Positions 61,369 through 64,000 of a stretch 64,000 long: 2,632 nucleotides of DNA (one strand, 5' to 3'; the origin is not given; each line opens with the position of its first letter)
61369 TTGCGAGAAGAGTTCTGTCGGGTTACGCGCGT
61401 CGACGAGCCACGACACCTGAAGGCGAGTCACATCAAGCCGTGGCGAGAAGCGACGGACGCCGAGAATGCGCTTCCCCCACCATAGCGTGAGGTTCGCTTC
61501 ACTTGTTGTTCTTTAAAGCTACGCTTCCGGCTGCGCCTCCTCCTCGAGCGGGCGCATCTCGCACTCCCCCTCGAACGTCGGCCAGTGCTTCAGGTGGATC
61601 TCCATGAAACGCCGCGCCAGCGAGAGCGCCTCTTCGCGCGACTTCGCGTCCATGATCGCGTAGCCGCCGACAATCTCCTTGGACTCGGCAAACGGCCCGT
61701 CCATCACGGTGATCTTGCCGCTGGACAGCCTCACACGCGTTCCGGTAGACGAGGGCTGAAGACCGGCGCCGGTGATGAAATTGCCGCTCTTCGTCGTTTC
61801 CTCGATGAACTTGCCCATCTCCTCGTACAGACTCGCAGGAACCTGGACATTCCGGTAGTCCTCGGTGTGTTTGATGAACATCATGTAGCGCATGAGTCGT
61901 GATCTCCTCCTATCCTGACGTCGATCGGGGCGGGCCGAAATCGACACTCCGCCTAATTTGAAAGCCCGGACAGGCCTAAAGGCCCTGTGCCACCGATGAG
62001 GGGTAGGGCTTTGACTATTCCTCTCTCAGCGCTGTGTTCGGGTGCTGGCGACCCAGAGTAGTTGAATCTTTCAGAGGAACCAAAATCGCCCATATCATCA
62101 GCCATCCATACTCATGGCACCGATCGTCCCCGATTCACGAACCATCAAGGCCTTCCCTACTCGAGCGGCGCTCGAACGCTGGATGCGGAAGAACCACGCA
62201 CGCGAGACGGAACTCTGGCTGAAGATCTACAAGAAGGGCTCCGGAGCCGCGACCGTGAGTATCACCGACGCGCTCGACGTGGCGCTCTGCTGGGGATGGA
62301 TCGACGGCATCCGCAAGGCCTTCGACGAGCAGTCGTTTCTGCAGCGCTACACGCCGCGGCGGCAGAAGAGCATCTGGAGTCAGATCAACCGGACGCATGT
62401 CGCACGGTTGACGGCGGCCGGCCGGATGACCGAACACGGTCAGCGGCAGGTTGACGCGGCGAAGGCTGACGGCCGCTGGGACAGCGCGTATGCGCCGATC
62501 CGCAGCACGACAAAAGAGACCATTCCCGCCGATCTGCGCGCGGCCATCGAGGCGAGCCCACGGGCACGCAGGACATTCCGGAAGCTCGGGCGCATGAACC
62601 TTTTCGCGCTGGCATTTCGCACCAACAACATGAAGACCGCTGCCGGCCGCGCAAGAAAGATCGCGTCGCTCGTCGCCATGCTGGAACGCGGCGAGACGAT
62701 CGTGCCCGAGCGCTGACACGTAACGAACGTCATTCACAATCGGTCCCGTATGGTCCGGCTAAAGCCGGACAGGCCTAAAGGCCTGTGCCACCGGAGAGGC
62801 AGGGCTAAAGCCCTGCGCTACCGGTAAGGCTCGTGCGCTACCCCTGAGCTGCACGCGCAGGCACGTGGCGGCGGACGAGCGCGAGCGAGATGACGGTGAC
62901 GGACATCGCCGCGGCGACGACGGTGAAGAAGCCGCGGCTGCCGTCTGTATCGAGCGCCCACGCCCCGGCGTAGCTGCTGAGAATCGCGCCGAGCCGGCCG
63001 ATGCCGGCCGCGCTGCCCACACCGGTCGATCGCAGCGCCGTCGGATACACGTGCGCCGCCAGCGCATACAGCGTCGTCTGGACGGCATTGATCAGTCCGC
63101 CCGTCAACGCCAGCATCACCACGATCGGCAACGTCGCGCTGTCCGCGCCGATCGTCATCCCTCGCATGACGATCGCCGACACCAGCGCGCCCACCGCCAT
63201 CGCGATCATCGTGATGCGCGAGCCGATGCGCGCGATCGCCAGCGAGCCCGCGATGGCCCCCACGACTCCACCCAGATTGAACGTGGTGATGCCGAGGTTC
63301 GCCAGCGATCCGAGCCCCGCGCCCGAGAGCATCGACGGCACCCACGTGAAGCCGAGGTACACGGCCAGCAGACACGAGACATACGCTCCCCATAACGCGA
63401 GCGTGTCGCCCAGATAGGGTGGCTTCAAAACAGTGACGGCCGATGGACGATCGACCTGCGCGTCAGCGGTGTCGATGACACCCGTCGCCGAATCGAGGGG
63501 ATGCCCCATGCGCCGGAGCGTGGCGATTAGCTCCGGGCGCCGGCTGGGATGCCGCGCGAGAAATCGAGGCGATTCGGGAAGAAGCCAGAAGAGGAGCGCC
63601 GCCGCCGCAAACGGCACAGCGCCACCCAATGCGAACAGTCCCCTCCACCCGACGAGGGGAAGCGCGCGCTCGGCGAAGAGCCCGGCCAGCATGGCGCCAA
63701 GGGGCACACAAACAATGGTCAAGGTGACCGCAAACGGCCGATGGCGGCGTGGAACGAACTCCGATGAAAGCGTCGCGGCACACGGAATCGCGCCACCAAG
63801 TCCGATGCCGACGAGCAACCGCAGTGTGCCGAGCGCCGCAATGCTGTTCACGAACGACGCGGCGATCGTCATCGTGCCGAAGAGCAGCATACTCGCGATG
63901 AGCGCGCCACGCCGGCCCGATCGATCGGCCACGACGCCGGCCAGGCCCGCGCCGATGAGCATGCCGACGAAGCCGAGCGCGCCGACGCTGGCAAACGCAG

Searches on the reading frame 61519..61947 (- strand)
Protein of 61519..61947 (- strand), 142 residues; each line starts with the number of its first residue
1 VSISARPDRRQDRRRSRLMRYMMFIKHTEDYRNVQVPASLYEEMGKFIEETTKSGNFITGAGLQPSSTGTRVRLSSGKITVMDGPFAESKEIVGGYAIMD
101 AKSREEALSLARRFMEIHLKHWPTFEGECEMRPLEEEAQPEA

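Call 7: search_protein_families(library=pfam, proteins=[window:61519-61947:-], max_evalue=0.01)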
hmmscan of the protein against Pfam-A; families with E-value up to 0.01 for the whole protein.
window:61519-61947:- (142 aa): 1 family
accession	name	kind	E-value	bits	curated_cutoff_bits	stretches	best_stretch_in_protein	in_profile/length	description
PF03795.20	YCII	-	2.6e-14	53.9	24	1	19-113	1-77/95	YCII-related domain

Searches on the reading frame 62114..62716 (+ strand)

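Call 7: search_protein_families(library=pfam, proteins=[window:62114-62716:+], max_evalue=0.01)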
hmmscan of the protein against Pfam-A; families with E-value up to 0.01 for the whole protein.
window:62114-62716:+ (200 aa): 1 family
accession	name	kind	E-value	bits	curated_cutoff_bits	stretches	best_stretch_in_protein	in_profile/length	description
PF13376.11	OmdA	-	3.2e-12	46.7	25.6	1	136-193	3-60/60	Bacteriocin-protection, YdeI or OmpD-Associated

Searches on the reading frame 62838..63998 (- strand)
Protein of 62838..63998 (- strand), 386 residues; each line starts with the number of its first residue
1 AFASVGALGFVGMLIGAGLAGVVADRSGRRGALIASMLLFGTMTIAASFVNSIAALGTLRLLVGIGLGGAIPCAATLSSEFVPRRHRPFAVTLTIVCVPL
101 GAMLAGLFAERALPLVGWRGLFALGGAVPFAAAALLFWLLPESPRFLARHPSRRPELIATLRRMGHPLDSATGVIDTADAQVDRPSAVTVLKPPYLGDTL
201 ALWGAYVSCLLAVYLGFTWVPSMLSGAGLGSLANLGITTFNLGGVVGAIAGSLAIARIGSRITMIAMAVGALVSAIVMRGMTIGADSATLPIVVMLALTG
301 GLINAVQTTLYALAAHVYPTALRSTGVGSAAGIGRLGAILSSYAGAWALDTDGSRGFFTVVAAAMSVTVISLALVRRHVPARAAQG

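Call 7: search_protein_families(library=pfam, proteins=[window:62838-63962:-], max_evalue=0.01)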
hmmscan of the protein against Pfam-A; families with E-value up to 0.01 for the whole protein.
window:62838-63962:- (374 aa): 2 families
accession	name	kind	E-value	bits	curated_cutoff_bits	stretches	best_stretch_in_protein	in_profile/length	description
PF07690.21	MFS_1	-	5.6e-34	118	33.4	2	2-329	46-346/347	Major Facilitator Superfamily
PF00083.30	Sugar_tr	-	3.8e-20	72.6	22.3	1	2-359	60-432/452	Sugar (and other) transporter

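Call 45: find_homologous_proteins(query=window:62838-63998:-, max_evalue=1e-80)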
Query window:62838-63998:- (386 aa): 2780 proteins with E <= 1e-80 among 8000 candidates; the best 120 are listed.
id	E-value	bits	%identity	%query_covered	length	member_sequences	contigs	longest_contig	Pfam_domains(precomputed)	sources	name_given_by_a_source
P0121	6.0e-213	725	97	94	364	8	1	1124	PF00083.31,PF07690.22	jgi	jgi:AAHS family 4-hydroxybenzoate transporter-like MFS transporter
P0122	5.0e-210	715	92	98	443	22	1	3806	PF06779.21,PF00083.31,PF07690.22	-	-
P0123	9.9e-208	708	89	100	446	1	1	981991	PF06779.21,PF00083.31,PF07690.22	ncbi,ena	-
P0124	5.3e-194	663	85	99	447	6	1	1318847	PF06779.21,PF00083.31,PF07690.22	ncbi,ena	-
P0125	2.1e-191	654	82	99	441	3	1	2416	PF00083.31,PF07690.22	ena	-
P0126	4.1e-191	653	84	99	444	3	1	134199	PF00083.31,PF07690.22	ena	-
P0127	1.9e-162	559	71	99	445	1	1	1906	PF06779.21,PF00083.31,PF07690.22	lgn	-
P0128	3.3e-153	528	67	99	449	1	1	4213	PF00083.31,PF07690.22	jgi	jgi:MFS transporter, AAHS family, 4-hydroxybenzoate transporter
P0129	8.5e-152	524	68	99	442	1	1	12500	PF06779.21,PF00083.31,PF07690.22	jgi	jgi:AAHS family 4-hydroxybenzoate transporter-like MFS transporter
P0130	6.8e-151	521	69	98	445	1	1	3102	PF00083.31,PF07690.22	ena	-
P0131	3.3e-150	518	67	99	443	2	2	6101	PF06779.21,PF00083.31,PF07690.22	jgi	jgi:AAHS family 4-hydroxybenzoate transporter-like MFS transporter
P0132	7.7e-150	517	66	99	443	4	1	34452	PF00083.31,PF07690.22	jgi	jgi:AAHS family 4-hydroxybenzoate transporter-like MFS transporter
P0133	9.1e-150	517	67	99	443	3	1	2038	PF06779.21,PF00083.31,PF07690.22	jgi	jgi:AAHS family 4-hydroxybenzoate transporter-like MFS transporter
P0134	1.1e-148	513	66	99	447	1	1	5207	PF00083.31,PF07690.22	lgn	-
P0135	2.0e-148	513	67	99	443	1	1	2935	PF06779.21,PF00083.31,PF07690.22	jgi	jgi:AAHS family 4-hydroxybenzoate transporter-like MFS transporter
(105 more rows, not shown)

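Call 46: find_encoding_contigs(protein=P0124, flank=10000, max_places=4)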
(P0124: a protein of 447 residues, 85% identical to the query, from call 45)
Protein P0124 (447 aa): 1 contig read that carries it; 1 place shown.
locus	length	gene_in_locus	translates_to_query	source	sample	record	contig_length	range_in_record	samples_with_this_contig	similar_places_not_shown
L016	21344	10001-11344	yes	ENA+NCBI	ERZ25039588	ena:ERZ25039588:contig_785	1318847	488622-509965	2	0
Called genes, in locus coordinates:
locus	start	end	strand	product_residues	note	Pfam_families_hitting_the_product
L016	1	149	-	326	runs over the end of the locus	PF01261:AP_endonuc_2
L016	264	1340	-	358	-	PF01717:Meth_synt_2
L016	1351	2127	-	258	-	PF09339:HTH_IclR, PF01614:IclR_C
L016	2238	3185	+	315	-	PF00108:Thiolase_N, PF00109:ketoacyl-synt (weak)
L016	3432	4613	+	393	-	PF01494:FAD_binding_3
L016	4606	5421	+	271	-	PF01144:CoA_trans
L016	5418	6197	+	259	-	PF01144:CoA_trans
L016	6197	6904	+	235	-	PF12391:PCDO_beta_N, PF00775:Dioxygenase_C, PF13620:CarboxypepD_reg (faint)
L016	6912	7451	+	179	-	PF00775:Dioxygenase_C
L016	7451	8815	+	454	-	PF00206:Lyase_1, PF10397:ADSL_C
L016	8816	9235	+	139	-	PF12146:Hydrolase_4 (faint), PF00561:Abhydrolase_1, PF12697:Abhydrolase_6 (weak)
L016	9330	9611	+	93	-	-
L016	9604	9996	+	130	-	PF02627:CMD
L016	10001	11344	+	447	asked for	PF06779:MFS_4 (weak), PF07690:MFS_1, PF00083:Sugar_tr, PF07690:MFS_1 (weak)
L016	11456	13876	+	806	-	PF12704:MacB_PCD, PF02687:FtsX, PF12704:MacB_PCD, PF02687:FtsX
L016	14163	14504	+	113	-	PF03551:PadR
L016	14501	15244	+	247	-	PF12704:MacB_PCD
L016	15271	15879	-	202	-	PF28474:DUF8412, PF13376:OmdA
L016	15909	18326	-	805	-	PF12704:MacB_PCD, PF02687:FtsX, PF12704:MacB_PCD, PF02687:FtsX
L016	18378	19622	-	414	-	PF13442:Cytochrome_CBB3 (faint), PF00034:Cytochrom_C (weak)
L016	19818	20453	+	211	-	PF12840:HTH_20 (weak), PF13412:HTH_24 (weak), PF17782:WHD_DprA (weak), PF01022:HTH_5 (weak)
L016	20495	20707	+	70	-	-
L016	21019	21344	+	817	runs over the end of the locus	PF12704:MacB_PCD, PF02687:FtsX, PF12704:MacB_PCD, PF02687:FtsX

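Call 47: find_encoding_contigs(protein=P0126, flank=10000, max_places=4)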
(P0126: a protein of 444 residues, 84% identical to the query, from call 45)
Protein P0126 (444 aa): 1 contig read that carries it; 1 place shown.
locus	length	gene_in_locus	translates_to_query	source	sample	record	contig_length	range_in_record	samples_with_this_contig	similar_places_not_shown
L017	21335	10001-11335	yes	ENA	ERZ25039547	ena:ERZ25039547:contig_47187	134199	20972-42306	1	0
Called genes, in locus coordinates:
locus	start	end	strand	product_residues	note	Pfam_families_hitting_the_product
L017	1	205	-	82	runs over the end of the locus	-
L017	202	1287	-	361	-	PF01717:Meth_synt_2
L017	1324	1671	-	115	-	PF01614:IclR_C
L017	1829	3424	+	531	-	PF00108:Thiolase_N, PF00109:ketoacyl-synt (weak), PF02803:Thiolase_C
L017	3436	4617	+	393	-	PF01494:FAD_binding_3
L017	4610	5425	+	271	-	PF01144:CoA_trans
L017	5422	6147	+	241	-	PF01144:CoA_trans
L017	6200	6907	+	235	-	PF12391:PCDO_beta_N, PF00775:Dioxygenase_C, PF13620:CarboxypepD_reg (faint)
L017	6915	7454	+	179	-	PF00775:Dioxygenase_C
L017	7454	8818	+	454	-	PF00206:Lyase_1, PF10397:ADSL_C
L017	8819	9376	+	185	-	PF12146:Hydrolase_4 (weak), PF00561:Abhydrolase_1, PF12697:Abhydrolase_6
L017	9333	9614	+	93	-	-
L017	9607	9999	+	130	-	PF02627:CMD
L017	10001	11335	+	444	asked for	PF07690:MFS_1, PF00083:Sugar_tr, PF07690:MFS_1 (weak)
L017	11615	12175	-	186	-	-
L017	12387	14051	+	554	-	PF02687:FtsX, PF12704:MacB_PCD, PF02687:FtsX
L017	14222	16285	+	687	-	PF12704:MacB_PCD, PF02687:FtsX, PF12704:MacB_PCD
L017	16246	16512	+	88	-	PF02687:FtsX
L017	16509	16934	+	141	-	PF13527:Acetyltransf_9 (faint), PF00583:Acetyltransf_1, PF13673:Acetyltransf_10, PF08445:FR47 (weak), PF13508:Acetyltransf_7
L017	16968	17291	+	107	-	-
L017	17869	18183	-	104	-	-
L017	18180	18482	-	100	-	PF09862:DUF2089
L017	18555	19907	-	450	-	PF12543:DUF3738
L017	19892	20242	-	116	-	PF03551:PadR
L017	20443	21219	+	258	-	-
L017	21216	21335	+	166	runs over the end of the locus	-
